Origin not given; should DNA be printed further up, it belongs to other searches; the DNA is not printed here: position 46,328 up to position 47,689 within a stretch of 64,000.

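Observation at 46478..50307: Tandem segmental duplication of a secreted pentapeptide-repeat protein gene flanking a decayed multiheme cytochrome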

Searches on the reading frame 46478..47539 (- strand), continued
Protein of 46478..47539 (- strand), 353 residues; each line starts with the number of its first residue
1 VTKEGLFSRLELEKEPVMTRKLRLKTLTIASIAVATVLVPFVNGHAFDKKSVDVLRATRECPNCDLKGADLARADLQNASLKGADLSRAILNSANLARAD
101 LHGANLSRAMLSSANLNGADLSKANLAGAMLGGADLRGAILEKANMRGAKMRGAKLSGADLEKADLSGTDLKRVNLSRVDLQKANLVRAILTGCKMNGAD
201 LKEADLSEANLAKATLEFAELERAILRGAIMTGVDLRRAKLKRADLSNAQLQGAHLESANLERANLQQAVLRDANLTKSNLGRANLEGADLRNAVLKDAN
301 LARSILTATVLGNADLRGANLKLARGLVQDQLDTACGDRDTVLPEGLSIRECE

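Call 13: find_homologous_proteins(query=window:46478-47488:-, max_evalue=1e-20)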
Query window:46478-47488:- (336 aa): 3845 proteins with E <= 1e-20 among 8000 candidates; the best 120 are listed.
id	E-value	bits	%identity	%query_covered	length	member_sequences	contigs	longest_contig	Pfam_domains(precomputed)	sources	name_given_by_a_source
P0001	1.1e-65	240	42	82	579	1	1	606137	PF13576.13,PF13599.14,PF00805.29,PF25296.2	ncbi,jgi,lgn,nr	ncbi:MAG: pentapeptide repeat-containing protein [Scytolyngbya sp. HA4215-MV1]|jgi:uncharacterized p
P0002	3.6e-64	235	46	80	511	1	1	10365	PF13576.13,PF13599.14,PF00805.29,PF07885.23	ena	-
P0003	3.8e-64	235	46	79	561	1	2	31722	PF13576.13,PF13599.14,PF00805.29,PF25296.2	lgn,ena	-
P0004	4.4e-62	229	40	84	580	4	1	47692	PF13576.13,PF13599.14,PF00805.29,PF25296.2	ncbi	-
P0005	2.6e-61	226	43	84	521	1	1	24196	PF13576.13,PF13599.14,PF00805.29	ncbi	-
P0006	2.9e-61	226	44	69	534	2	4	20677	PF13576.13,PF13599.14,PF00805.29,PF25296.2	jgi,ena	-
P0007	5.5e-60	222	44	72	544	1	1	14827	PF13576.13,PF13599.14,PF00805.29,PF25296.2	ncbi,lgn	-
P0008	1.0e-59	221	45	76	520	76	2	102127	PF13576.13,PF13599.14,PF00805.29,PF25296.2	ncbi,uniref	ncbi:pentapeptide repeat-containing protein [Microcoleus sp. LAD1_D5]|uniref:pentapeptide repeat-con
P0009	3.0e-58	216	45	80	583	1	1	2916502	PF13576.13,PF13599.14,PF00805.29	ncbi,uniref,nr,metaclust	ncbi:pentapeptide repeat-containing protein [Ktedonobacter racemifer]|uniref:Pentapeptide repeat pro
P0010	1.2e-57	214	46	71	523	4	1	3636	PF13576.13,PF13599.14,PF00805.29,PF25296.2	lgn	-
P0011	7.3e-57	211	42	79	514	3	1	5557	PF13576.13,PF13599.14,PF00805.29,PF25296.2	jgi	jgi:uncharacterized protein YjbI with pentapeptide repeats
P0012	2.8e-56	210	42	77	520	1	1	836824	PF13576.13,PF13599.14,PF00805.29,PF25296.2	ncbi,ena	-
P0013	1.5e-55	207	40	95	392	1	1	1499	PF12728.14,PF13576.13,PF13599.14,PF00805.29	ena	-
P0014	3.7e-55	206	42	90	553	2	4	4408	PF13391.13,PF13576.13,PF13599.14,PF00805.29,PF25296.2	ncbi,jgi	jgi:uncharacterized protein YjbI with pentapeptide repeats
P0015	8.8e-55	205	39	78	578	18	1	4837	PF13576.13,PF13599.14,PF00805.29,PF25296.2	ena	-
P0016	8.5e-54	201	41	85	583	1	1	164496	PF13576.13,PF13599.14,PF00805.29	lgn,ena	-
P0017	9.0e-54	201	45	71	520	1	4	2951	PF13576.13,PF13599.14,PF00805.29,PF25296.2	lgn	-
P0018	1.4e-52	197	37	92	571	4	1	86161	PF13576.13,PF13599.14,PF00805.29,PF25296.2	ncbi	-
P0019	2.5e-52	197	44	77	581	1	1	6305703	PF13576.13,PF13599.14,PF00805.29,PF25296.2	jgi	jgi:uncharacterized protein YjbI with pentapeptide repeats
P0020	3.0e-52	196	39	84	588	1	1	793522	PF13576.13,PF13599.14,PF00805.29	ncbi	ncbi:pentapeptide repeat-containing protein [Nostoc sp.]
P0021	6.5e-52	195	38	84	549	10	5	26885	PF13576.13,PF13599.14,PF00805.29,PF13676.12,PF25296.2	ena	-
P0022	8.9e-52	195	44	76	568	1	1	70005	PF13576.13,PF13599.14,PF00805.29,PF25296.2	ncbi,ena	-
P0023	9.4e-52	195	40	78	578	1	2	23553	PF13576.13,PF13599.14,PF00805.29,PF25296.2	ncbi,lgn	ncbi:MAG: pentapeptide repeat-containing protein [Chroococcales cyanobacterium]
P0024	2.5e-51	193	49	75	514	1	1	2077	PF01582.26,PF13576.13,PF13599.14,PF00805.29,PF13676.12,PF25296.2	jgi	jgi:uncharacterized protein YjbI with pentapeptide repeats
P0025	4.3e-51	192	39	82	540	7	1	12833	PF13576.13,PF13599.14,PF00805.29,PF25296.2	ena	-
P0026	4.7e-51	192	39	92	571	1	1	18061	PF13576.13,PF13599.14,PF00805.29,PF25296.2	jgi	-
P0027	5.1e-51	192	46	77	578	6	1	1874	PF13576.13,PF13599.14,PF00805.29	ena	-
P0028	5.9e-51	192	46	70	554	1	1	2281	PF13576.13,PF13599.14,PF00805.29,PF25296.2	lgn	-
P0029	6.6e-51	192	42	77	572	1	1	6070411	PF13576.13,PF13599.14,PF00805.29,PF25296.2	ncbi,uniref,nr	ncbi:pentapeptide repeat-containing protein [Mastigocladopsis repens]|uniref:pentapeptide repeat-con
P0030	1.9e-50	190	41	71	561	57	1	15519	PF13576.13,PF13599.14,PF00805.29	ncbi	-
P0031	2.2e-50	190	43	78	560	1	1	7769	PF13576.13,PF13599.14,PF00805.29,PF25296.2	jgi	jgi:uncharacterized protein YjbI with pentapeptide repeats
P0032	4.5e-50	189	47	79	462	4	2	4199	PF13576.13,PF13599.14,PF00805.29,PF25296.2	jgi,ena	jgi:uncharacterized protein YjbI with pentapeptide repeats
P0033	4.7e-50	189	48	80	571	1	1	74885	PF13576.13,PF20694.3,PF26355.1,PF13599.14,PF00805.29,PF25296.2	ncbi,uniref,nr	ncbi:MAG: pentapeptide repeat-containing protein [Microcystis sp. M049S2]|uniref:pentapeptide repeat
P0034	6.3e-50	189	43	74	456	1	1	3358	PF13576.13,PF13599.14,PF00805.29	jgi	jgi:uncharacterized protein YjbI with pentapeptide repeats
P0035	6.5e-50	189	37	94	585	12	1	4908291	PF13576.13,PF13599.14,PF00805.29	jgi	jgi:uncharacterized protein YjbI with pentapeptide repeats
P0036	7.3e-50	188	39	76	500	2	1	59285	PF13576.13,PF13599.14,PF00805.29,PF25296.2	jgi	jgi:uncharacterized protein YjbI with pentapeptide repeats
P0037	8.1e-50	188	42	75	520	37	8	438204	PF13576.13,PF13599.14,PF00805.29,PF25296.2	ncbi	ncbi:pentapeptide repeat-containing protein [Microcoleus sp. F6_B4]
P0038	1.2e-49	188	41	82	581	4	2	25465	PF13576.13,PF13599.14,PF00805.29,PF25296.2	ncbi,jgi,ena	ncbi:MAG TPA: pentapeptide repeat-containing protein [Microcoleaceae cyanobacterium]|jgi:uncharacter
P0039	1.6e-49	187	44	78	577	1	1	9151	PF13576.13,PF13599.14,PF00805.29,PF25296.2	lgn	-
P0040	2.0e-49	187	38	69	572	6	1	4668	PF13576.13,PF14487.13,PF13599.14,PF00805.29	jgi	-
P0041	4.3e-49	186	40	75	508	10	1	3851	PF13576.13,PF13599.14,PF00805.29,PF25296.2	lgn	-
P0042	4.7e-49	186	45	59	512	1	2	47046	PF13576.13,PF13599.14,PF00805.29,PF25296.2,PF07554.20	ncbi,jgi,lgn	jgi:uncharacterized protein YjbI with pentapeptide repeats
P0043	5.4e-49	186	41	81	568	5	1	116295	PF13576.13,PF13599.14,PF00805.29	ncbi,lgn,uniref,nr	ncbi:pentapeptide repeat-containing protein [Tychonema sp. LEGE 06208]|uniref:pentapeptide repeat-co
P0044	5.6e-49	186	45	71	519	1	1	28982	PF13576.13,PF13599.14,PF00805.29,PF25296.2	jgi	jgi:uncharacterized protein YjbI with pentapeptide repeats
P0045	1.1e-48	185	44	79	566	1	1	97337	PF13576.13,PF13599.14,PF00805.29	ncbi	-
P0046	1.1e-48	185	50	67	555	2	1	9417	PF13576.13,PF13599.14,PF00805.29,PF07357.17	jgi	-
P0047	1.2e-48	184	44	69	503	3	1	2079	PF01582.26,PF13576.13,PF13599.14,PF00805.29,PF13676.12,PF25296.2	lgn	-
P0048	1.3e-48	184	43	85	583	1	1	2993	PF13576.13,PF13599.14,PF00805.29,PF25296.2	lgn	-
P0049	1.3e-48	184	39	83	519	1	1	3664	PF13576.13,PF13599.14,PF00805.29,PF25296.2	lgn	-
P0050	1.7e-48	184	39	84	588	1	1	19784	PF13576.13,PF13599.14,PF00805.29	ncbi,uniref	ncbi:pentapeptide repeat-containing protein [Nostoc sp.]|uniref:pentapeptide repeat-containing prote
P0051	1.7e-48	184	47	70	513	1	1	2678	PF13576.13,PF13599.14,PF00805.29,PF25296.2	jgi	jgi:uncharacterized protein YjbI with pentapeptide repeats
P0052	2.4e-48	183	43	74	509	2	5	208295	PF27893.1,PF13576.13,PF13599.14,PF00805.29,PF25296.2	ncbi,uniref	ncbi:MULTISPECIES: pentapeptide repeat-containing protein [unclassified Microcoleus]|uniref:pentapep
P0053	3.3e-48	183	45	76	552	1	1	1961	PF13576.13,PF13599.14,PF00805.29,PF25296.2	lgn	-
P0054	3.4e-48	183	50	67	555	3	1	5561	PF13576.13,PF13599.14,PF00805.29,PF07357.17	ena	-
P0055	3.8e-48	183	44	69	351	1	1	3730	PF13576.13,PF13599.14,PF00805.29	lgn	-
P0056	5.2e-48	182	41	82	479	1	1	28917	PF01582.26,PF13576.13,PF13599.14,PF00805.29,PF13676.12,PF08937.17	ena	-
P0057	5.6e-48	182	36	77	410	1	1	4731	PF13576.13,PF13599.14,PF00805.29,PF25296.2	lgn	-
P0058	8.0e-48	182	39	84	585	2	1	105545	PF13576.13,PF13599.14,PF00805.29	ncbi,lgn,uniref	ncbi:MAG: pentapeptide repeat-containing protein [Nostoc sp.]|uniref:pentapeptide repeat-containing 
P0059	8.1e-48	182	42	78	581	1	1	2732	PF13576.13,PF13599.14,PF00805.29,PF25296.2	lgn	-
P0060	8.5e-48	182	45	74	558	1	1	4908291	PF13576.13,PF13599.14,PF00805.29,PF25296.2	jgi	jgi:uncharacterized protein YjbI with pentapeptide repeats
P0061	9.4e-48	182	39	83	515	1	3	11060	PF13576.13,PF13599.14,PF00805.29,PF25296.2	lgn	-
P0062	1.2e-47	181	46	66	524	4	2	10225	PF13576.13,PF13599.14,PF00805.29,PF25296.2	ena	-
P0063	1.3e-47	181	44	78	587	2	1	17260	PF13576.13,PF13599.14,PF00805.29,PF25296.2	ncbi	-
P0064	1.4e-47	181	47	75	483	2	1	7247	PF13576.13,PF13599.14,PF00805.29,PF25296.2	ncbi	-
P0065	1.7e-47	181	43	73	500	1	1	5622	PF13576.13,PF13599.14,PF00805.29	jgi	jgi:uncharacterized protein YjbI with pentapeptide repeats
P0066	1.9e-47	181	42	82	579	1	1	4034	PF13576.13,PF13599.14,PF00805.29,PF25296.2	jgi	-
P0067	2.0e-47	180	40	84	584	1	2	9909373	PF13576.13,PF13599.14,PF00805.29,PF25296.2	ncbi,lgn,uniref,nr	ncbi:pentapeptide repeat-containing protein [Calothrix sp. NIES-2100]|uniref:pentapeptide repeat-con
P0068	2.5e-47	180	47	77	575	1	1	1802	PF13576.13,PF13599.14,PF00805.29,PF25296.2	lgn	-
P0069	2.8e-47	180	46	71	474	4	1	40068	PF13576.13,PF13599.14,PF00805.29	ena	-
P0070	3.0e-47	180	44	69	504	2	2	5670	PF13576.13,PF13599.14,PF00805.29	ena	-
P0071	3.1e-47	180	41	76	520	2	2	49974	PF13576.13,PF13599.14,PF00805.29,PF25296.2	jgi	jgi:uncharacterized protein YjbI with pentapeptide repeats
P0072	4.0e-47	179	38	84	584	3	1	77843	PF13576.13,PF13599.14,PF00805.29,PF25296.2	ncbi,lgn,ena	-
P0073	5.0e-47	179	38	74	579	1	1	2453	PF13576.13,PF13599.14,PF00805.29,PF25296.2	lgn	-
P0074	6.7e-47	179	45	71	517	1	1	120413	PF13576.13,PF13599.14,PF00805.29,PF25296.2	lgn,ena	-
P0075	1.2e-46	178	42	75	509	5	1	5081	PF13576.13,PF13599.14,PF00805.29,PF25296.2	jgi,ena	-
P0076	1.4e-46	178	43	71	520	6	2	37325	PF13576.13,PF13599.14,PF00805.29,PF25296.2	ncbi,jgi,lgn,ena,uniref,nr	ncbi:MAG TPA: pentapeptide repeat-containing protein [Oscillatoriaceae cyanobacterium M33_DOE_052]|u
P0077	1.4e-46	178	41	88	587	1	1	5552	PF13576.13,PF13599.14,PF00805.29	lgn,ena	-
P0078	1.5e-46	178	42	71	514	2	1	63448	PF13576.13,PF13599.14,PF00805.29,PF25296.2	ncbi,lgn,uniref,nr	ncbi:MAG: pentapeptide repeat-containing protein [Fischerella sp.]|uniref:pentapeptide repeat-contai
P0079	3.8e-46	176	41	83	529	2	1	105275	PF13576.13,PF20694.3,PF13599.14,PF00805.29,PF25296.2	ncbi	-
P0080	4.4e-46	176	40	75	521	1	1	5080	PF13576.13,PF13599.14,PF00805.29,PF25296.2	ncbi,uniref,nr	ncbi:pentapeptide repeat-containing protein [Spirulina sp. CS-785/01]|uniref:pentapeptide repeat-con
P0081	4.5e-46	176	41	79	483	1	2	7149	PF13576.13,PF13599.14,PF00805.29,PF25296.2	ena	-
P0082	4.5e-46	176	39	81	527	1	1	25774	PF13576.13,PF13599.14,PF00805.29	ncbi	ncbi:MAG: pentapeptide repeat-containing protein [Trichodesmium sp.]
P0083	4.8e-46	176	48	65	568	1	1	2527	PF13576.13,PF13599.14,PF00805.29,PF25296.2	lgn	-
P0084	5.1e-46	176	38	90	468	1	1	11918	PF13576.13,PF13599.14,PF00805.29,PF25296.2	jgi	jgi:uncharacterized protein YjbI with pentapeptide repeats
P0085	6.2e-46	176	49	80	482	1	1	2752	PF13576.13,PF13599.14,PF00805.29,PF25296.2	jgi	jgi:uncharacterized protein YjbI with pentapeptide repeats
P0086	6.7e-46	175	37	71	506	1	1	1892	PF13576.13,PF13599.14,PF00805.29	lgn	-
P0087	9.2e-46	175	42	78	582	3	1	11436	PF13576.13,PF13599.14,PF00805.29,PF25296.2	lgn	-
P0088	9.7e-46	175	44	76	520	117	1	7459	PF13576.13,PF13599.14,PF00805.29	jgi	jgi:uncharacterized protein YjbI with pentapeptide repeats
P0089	1.0e-45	175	43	85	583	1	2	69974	PF13576.13,PF13599.14,PF00805.29,PF25296.2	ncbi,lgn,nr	ncbi:MAG: pentapeptide repeat-containing protein [Aulosira sp. ZfuVER01]|nr:pentapeptide repeat-cont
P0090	1.1e-45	175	44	76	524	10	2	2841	PF13576.13,PF13599.14,PF00805.29,PF25296.2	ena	-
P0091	1.3e-45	174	43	71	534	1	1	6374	PF13576.13,PF13599.14,PF00805.29,PF25296.2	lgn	-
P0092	1.4e-45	174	40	83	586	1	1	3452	PF13576.13,PF13599.14,PF00805.29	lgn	-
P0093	1.5e-45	174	43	81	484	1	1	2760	PF13576.13,PF13599.14,PF00805.29,PF25296.2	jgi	jgi:uncharacterized protein YjbI with pentapeptide repeats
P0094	1.7e-45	174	45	71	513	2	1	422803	PF13576.13,PF13599.14,PF00805.29,PF25296.2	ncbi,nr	ncbi:MAG: pentapeptide repeat-containing protein [Tildeniella nuda ZEHNDER 1965/U140]|nr:pentapeptid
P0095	1.7e-45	174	42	76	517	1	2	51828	PF13576.13,PF13599.14,PF00805.29,PF25296.2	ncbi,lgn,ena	-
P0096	1.9e-45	174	41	78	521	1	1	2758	PF13576.13,PF13599.14,PF00805.29,PF25296.2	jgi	jgi:uncharacterized protein YjbI with pentapeptide repeats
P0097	2.0e-45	174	47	69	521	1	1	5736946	PF13576.13,PF13599.14,PF00805.29,PF25296.2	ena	-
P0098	2.6e-45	174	40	76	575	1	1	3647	PF13576.13,PF13599.14,PF00805.29,PF25296.2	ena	-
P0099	2.7e-45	173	40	64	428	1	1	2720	PF13576.13,PF13599.14,PF00805.29,PF25296.2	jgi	-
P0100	2.7e-45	173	43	71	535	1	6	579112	PF13576.13,PF13599.14,PF00805.29,PF25296.2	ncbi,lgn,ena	ncbi:MAG: pentapeptide repeat-containing protein [Geitlerinemataceae cyanobacterium]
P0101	2.8e-45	173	41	63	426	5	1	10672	PF13576.13,PF13599.14,PF00805.29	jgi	jgi:uncharacterized protein YjbI with pentapeptide repeats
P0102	5.3e-45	173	40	75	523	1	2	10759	PF13576.13,PF25058.2,PF13599.14,PF00805.29,PF25296.2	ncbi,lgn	-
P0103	5.9e-45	172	41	78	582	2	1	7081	PF13576.13,PF13599.14,PF00805.29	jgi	-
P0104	6.0e-45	172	42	71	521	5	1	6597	PF13576.13,PF13599.14,PF00805.29,PF25296.2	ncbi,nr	ncbi:MAG: pentapeptide repeat-containing protein [Desertifilum sp. SIO1I2]|nr:pentapeptide repeat-co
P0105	6.7e-45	172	45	64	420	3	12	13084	PF13576.13,PF13599.14,PF00805.29,PF25296.2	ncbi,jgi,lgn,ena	jgi:uncharacterized protein YjbI with pentapeptide repeats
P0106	1.0e-44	172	44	80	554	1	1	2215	PF13576.13,PF13599.14,PF00805.29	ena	-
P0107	1.0e-44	172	41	76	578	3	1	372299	PF13599.14,PF00805.29,PF25296.2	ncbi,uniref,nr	ncbi:Pentapeptide repeat protein [Planktothrix serta PCC 8927]|uniref:Pentapeptide repeat protein n=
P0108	1.1e-44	171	40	85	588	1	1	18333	PF13576.13,PF13599.14,PF00805.29,PF25296.2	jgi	jgi:uncharacterized protein YjbI with pentapeptide repeats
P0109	1.4e-44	171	46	70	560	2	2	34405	PF13576.13,PF13599.14,PF00805.29,PF25296.2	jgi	jgi:uncharacterized protein YjbI with pentapeptide repeats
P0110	1.4e-44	171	42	77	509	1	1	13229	PF13576.13,PF13599.14,PF00805.29,PF25296.2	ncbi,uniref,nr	ncbi:pentapeptide repeat-containing protein [Microcoleus sp. LEGE 07076]|uniref:pentapeptide repeat-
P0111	1.5e-44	171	44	81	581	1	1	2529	PF13576.13,PF13599.14,PF00805.29,PF25296.2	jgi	jgi:uncharacterized protein YjbI with pentapeptide repeats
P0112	1.8e-44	171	43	67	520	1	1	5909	PF13576.13,PF13599.14,PF00805.29,PF25296.2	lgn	-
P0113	1.9e-44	171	41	77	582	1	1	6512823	PF13576.13,PF13599.14,PF00805.29,PF25296.2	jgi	jgi:uncharacterized protein YjbI with pentapeptide repeats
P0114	2.4e-44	170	40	78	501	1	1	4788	PF13576.13,PF13599.14,PF00805.29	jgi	jgi:uncharacterized protein YjbI with pentapeptide repeats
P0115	3.0e-44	170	43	85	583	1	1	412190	PF13576.13,PF13599.14,PF00805.29,PF25296.2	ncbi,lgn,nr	ncbi:hypothetical protein BV378_18710 [Nostoc sp. RF31YmG]|nr:hypothetical protein BV378_18710 [Nost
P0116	3.9e-44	170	44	76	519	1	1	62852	PF13576.13,PF13599.14,PF00805.29,PF25296.2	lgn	-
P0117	5.5e-44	169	39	69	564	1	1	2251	PF13576.13,PF13599.14,PF00805.29,PF25296.2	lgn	-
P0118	5.9e-44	169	43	75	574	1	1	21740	PF13576.13,PF13599.14,PF00805.29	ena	-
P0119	6.2e-44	169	42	78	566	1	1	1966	PF13576.13,PF13599.14,PF00805.29,PF25296.2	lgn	-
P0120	6.4e-44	169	42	76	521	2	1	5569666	PF13576.13,PF13599.14,PF00805.29,PF25296.2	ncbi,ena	-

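Call 29: list_cluster_members(proteins=[window:46478-47488:-, window:49091-50101:-, window:50611-52296:-, window:44465-45553:+, window:43763-44431:+, window:45580-46326:+, window:46478-47539:-, window:49091-50152:-])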
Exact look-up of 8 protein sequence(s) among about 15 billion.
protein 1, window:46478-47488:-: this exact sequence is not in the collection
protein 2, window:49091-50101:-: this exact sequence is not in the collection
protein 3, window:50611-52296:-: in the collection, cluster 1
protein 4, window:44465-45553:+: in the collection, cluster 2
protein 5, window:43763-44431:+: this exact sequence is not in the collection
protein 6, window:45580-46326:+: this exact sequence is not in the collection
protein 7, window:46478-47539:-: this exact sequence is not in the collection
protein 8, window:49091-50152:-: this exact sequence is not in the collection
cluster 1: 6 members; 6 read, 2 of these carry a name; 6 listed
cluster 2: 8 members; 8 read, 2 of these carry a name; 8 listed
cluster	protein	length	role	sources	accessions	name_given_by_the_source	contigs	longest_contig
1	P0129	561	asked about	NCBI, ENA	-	-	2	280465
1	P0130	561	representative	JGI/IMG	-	cytochrome c oxidase subunit 1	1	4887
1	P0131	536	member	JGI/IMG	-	cytochrome c oxidase subunit 1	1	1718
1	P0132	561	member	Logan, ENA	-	-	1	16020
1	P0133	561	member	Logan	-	-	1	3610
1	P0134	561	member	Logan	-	-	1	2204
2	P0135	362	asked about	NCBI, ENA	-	-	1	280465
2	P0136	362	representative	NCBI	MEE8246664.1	MAG: site-specific DNA-methyltransferase [Alphaproteobacteria bacterium]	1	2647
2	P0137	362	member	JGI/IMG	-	modification methylase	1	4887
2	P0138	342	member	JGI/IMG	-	-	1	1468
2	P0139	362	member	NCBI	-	-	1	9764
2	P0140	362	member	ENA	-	-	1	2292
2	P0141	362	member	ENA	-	-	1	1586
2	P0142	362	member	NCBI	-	-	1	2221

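Call 30: find_encoding_contigs(protein=P0130, flank=10000, max_places=6)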
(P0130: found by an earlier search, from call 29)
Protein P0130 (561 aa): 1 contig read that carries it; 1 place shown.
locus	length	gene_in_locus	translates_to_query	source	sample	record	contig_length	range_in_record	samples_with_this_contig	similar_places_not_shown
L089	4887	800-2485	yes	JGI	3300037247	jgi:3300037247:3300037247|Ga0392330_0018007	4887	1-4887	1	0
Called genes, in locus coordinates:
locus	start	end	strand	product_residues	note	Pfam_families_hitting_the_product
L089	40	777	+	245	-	-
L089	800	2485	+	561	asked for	PF00115:COX1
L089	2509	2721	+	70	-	-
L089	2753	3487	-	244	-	-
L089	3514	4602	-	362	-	PF01555:N6_N4_Mtase, PF18755:RAMA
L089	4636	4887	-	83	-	?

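Call 31: find_encoding_contigs(protein=P0132, flank=10000, max_places=6)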
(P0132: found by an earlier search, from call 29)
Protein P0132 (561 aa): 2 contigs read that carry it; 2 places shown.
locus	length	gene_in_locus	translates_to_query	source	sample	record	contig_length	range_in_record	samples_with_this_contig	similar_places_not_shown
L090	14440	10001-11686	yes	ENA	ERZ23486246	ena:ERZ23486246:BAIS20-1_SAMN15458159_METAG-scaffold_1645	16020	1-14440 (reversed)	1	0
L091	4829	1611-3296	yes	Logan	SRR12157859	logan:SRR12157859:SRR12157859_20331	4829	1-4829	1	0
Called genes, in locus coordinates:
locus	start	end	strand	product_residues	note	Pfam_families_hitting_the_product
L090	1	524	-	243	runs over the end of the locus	PF00119:ATP-synt_A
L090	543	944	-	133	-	PF09527:ATPase_gene1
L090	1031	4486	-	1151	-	PF02463:SMC_N, PF13175:AAA_15 (weak), PF13304:AAA_21 (weak), PF13476:AAA_23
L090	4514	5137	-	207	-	PF13462:Thioredoxin_4, PF13098:Thioredoxin_2 (faint), PF01323:DSBA (faint)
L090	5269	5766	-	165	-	PF05258:DciA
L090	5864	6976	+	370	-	PF00730:HhH-GPD, PF00633:HHH, PF14815:NUDIX_4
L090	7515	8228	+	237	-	PF12833:HTH_18, PF02870:Methyltransf_1N (weak), PF01035:DNA_binding_1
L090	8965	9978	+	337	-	-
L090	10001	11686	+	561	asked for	PF00115:COX1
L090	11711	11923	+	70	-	-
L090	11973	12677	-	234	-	-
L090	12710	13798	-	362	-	PF01555:N6_N4_Mtase, PF18755:RAMA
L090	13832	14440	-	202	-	?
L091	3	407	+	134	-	?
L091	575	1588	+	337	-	-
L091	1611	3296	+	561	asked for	PF00115:COX1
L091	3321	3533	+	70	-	-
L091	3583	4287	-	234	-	-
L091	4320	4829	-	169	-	?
